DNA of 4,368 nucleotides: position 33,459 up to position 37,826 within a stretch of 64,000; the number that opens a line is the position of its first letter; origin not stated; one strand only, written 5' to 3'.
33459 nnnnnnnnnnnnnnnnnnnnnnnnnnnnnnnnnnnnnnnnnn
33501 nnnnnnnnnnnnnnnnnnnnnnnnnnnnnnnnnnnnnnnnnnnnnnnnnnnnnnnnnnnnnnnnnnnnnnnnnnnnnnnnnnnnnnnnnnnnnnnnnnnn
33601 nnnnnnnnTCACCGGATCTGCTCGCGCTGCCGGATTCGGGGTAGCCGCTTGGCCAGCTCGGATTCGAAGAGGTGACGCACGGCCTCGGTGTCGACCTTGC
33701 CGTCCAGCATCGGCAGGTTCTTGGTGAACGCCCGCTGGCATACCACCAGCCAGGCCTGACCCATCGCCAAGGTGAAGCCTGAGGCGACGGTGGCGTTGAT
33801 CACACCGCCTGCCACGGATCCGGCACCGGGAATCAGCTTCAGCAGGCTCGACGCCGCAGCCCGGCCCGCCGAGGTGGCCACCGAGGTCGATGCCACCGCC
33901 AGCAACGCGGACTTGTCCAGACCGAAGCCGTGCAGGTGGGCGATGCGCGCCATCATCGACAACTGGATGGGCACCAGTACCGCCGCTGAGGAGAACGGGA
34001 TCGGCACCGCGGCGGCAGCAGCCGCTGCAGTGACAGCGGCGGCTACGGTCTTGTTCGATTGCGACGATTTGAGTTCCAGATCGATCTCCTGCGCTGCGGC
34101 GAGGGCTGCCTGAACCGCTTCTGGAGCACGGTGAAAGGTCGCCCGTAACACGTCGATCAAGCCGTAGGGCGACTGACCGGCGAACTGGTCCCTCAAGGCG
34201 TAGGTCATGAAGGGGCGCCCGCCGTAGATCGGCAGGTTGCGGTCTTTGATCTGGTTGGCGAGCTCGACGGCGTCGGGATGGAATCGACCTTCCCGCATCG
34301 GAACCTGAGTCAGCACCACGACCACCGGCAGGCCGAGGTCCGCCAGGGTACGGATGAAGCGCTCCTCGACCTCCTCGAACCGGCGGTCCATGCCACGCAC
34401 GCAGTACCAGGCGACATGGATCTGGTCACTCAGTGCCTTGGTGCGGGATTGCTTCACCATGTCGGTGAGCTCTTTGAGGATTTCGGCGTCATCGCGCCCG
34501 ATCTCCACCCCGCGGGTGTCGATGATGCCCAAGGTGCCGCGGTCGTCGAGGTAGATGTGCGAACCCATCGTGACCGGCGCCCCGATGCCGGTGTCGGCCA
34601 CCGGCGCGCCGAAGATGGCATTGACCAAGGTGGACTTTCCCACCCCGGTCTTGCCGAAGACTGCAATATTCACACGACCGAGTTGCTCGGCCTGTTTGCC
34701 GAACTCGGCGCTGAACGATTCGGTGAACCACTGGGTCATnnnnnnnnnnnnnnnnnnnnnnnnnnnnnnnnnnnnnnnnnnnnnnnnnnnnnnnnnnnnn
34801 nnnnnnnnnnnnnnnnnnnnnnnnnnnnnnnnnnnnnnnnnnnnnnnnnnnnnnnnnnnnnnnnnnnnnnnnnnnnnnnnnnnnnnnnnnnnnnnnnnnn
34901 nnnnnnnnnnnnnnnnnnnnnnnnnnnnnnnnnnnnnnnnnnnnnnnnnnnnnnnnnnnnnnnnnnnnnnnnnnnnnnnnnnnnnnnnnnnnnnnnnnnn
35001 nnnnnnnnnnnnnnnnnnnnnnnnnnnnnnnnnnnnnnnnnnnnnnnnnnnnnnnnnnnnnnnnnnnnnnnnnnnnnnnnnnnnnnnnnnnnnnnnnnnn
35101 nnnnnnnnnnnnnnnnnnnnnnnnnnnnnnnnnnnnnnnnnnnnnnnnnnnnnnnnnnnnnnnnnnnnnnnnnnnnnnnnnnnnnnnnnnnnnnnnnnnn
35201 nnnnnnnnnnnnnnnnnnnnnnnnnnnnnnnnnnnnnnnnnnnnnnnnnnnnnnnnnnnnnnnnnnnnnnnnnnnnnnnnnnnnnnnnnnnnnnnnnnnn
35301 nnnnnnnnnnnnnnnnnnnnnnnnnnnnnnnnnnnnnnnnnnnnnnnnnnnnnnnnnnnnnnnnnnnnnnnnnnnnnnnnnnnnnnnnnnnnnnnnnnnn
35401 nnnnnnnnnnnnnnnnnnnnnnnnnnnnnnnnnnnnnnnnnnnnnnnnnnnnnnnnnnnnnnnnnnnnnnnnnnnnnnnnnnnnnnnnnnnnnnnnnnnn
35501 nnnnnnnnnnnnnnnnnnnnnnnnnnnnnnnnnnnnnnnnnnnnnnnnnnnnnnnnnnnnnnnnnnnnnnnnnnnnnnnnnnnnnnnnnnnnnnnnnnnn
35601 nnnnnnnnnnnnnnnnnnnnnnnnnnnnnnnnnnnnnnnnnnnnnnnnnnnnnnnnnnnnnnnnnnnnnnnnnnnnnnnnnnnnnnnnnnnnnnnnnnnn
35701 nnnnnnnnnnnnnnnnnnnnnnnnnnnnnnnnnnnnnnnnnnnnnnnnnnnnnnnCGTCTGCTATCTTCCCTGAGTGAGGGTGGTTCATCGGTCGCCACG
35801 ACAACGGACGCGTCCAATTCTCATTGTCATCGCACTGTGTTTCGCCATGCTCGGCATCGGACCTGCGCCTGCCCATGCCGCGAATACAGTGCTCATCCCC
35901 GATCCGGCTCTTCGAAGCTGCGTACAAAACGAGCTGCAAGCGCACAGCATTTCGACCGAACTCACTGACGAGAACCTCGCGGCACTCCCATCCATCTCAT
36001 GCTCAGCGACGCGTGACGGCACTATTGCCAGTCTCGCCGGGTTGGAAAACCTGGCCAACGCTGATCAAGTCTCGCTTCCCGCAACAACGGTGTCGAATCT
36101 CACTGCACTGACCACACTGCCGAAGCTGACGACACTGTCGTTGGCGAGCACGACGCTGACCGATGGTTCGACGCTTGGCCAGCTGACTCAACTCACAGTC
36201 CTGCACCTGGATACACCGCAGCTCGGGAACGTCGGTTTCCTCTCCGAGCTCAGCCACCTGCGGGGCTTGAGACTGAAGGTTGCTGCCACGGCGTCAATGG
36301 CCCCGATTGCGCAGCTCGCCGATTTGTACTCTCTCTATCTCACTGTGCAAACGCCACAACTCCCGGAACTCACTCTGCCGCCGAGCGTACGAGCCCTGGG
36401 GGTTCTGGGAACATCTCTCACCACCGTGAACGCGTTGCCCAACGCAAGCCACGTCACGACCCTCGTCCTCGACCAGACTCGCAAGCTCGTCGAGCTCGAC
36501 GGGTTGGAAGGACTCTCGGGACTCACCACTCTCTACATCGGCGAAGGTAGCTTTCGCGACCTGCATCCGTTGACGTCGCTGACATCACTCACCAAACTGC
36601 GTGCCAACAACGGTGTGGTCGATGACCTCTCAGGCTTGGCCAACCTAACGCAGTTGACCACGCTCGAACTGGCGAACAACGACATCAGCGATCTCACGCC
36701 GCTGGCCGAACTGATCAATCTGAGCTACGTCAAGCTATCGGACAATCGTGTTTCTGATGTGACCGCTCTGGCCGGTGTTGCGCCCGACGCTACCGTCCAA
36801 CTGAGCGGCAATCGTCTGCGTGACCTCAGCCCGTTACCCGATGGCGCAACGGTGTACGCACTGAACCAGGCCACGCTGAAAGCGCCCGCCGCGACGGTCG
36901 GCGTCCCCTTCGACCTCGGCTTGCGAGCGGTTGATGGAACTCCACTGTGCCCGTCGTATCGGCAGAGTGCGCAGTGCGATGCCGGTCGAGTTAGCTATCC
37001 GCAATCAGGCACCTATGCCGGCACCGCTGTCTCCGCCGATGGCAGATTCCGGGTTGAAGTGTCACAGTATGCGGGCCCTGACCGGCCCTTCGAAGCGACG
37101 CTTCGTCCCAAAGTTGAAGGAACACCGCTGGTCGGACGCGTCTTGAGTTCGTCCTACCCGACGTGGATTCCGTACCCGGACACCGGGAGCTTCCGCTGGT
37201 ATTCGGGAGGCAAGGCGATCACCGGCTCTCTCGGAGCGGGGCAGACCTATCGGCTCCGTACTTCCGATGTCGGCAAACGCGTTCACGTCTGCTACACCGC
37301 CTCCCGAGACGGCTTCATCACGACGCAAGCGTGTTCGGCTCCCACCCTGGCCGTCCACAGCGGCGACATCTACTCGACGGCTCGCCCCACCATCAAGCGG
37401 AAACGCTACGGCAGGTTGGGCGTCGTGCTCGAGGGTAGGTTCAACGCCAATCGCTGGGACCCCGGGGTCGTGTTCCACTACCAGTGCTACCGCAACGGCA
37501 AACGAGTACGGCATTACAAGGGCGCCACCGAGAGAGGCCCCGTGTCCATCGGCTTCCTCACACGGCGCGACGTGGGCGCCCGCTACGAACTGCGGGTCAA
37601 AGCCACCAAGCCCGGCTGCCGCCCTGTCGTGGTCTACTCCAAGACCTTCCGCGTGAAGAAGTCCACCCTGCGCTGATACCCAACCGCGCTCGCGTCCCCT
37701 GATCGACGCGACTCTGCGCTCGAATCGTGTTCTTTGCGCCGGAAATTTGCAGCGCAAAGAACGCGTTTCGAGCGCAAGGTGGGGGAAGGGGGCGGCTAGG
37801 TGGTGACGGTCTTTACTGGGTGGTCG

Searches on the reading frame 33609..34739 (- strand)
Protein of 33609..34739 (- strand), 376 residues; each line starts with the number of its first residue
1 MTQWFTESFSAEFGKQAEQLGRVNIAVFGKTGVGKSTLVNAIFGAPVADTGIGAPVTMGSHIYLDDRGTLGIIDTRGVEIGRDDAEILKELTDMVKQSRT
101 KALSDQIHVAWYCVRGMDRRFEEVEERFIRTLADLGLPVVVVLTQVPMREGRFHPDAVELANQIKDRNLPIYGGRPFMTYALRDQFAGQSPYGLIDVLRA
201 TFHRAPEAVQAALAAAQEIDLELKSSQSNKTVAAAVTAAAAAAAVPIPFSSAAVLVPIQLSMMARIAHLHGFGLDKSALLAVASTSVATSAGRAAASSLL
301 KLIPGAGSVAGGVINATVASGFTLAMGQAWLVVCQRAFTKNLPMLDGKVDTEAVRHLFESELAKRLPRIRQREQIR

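Call 26: search_protein_families(library=pfam, proteins=[window:33609-34739:-], max_evalue=0.0001)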
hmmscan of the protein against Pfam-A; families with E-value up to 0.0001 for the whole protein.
window:33609-34739:- (376 aa): 1 family
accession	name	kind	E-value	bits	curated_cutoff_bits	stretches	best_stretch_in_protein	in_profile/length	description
PF01926.29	MMR_HSR1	-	2.3e-08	34.6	21.9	1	24-144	1-112/113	50S ribosome-binding GTPase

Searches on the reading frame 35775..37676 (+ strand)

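Call 26: search_protein_families(library=pfam, proteins=[window:35775-37676:+], max_evalue=0.0001)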
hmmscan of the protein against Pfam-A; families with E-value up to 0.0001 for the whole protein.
window:35775-37676:+ (633 aa): 3 families
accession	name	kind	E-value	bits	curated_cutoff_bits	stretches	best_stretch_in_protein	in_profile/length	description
PF12799.13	LRR_4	-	2.2e-17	63.1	27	1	292-333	1-43/44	Leucine Rich repeats (2 copies)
PF23598.1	LRR_14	-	1.1e-06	28.1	40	0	83-218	88-227/353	Leucine-rich repeat region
PF23952.1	LRR_EndoS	-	2.5e-06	28.1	27.9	0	228-324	26-116/116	Endo-beta-N-acetylglucosaminidase EndoS LRR domain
